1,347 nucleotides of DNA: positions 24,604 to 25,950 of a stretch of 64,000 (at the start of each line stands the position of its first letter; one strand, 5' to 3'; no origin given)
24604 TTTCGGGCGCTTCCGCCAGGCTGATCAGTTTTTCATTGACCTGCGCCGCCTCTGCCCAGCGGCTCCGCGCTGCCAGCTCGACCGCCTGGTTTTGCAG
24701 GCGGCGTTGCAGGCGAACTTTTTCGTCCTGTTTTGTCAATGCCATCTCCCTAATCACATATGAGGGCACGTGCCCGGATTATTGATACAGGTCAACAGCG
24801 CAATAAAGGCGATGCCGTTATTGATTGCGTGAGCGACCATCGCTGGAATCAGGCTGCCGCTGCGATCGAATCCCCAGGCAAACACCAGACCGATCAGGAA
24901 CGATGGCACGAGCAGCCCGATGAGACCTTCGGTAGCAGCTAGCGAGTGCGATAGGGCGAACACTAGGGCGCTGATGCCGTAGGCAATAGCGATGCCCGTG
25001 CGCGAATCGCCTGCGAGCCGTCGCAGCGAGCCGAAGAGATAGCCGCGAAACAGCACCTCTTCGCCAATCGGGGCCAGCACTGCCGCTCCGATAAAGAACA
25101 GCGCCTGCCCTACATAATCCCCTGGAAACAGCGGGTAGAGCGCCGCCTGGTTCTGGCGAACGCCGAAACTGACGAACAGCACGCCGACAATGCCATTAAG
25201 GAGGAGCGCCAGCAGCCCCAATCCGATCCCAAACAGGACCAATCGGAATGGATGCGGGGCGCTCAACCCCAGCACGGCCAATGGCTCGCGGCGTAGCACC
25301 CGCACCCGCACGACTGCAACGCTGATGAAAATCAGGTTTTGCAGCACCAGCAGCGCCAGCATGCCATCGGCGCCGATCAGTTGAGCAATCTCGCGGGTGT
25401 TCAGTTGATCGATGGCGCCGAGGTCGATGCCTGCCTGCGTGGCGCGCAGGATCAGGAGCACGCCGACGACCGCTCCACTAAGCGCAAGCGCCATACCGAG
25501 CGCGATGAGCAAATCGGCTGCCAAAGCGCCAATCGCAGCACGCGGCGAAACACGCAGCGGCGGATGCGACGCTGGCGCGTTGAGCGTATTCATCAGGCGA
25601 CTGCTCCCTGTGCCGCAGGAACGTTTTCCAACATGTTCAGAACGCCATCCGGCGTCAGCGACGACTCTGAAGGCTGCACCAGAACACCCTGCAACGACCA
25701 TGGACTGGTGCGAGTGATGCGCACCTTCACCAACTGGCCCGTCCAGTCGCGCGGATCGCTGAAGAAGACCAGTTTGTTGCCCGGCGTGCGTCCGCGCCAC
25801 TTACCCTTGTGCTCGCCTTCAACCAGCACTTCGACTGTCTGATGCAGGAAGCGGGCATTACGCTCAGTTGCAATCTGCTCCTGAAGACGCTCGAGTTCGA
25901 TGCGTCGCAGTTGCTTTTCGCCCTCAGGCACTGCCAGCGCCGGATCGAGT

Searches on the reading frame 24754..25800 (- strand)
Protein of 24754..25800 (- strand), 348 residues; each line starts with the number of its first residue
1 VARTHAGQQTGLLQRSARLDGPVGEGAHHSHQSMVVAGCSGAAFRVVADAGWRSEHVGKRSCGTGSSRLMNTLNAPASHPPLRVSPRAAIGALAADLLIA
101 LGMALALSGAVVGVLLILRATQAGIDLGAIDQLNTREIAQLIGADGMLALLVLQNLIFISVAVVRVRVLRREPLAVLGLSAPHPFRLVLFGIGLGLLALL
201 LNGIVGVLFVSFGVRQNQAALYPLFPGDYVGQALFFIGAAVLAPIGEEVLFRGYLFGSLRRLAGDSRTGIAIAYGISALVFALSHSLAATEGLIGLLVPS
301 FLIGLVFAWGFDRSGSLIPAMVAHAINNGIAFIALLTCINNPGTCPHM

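Call 3: search_protein_families(library=pfam, proteins=[window:24754-25800:-], max_evalue=0.01)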
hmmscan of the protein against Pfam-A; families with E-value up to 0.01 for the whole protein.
window:24754-25800:- (348 aa): 1 family
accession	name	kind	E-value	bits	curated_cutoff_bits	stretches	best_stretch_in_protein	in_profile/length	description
PF02517.21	Rce1-like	-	3e-21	75.9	22.4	1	232-329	4-92/93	Type II CAAX prenyl endopeptidase Rce1-like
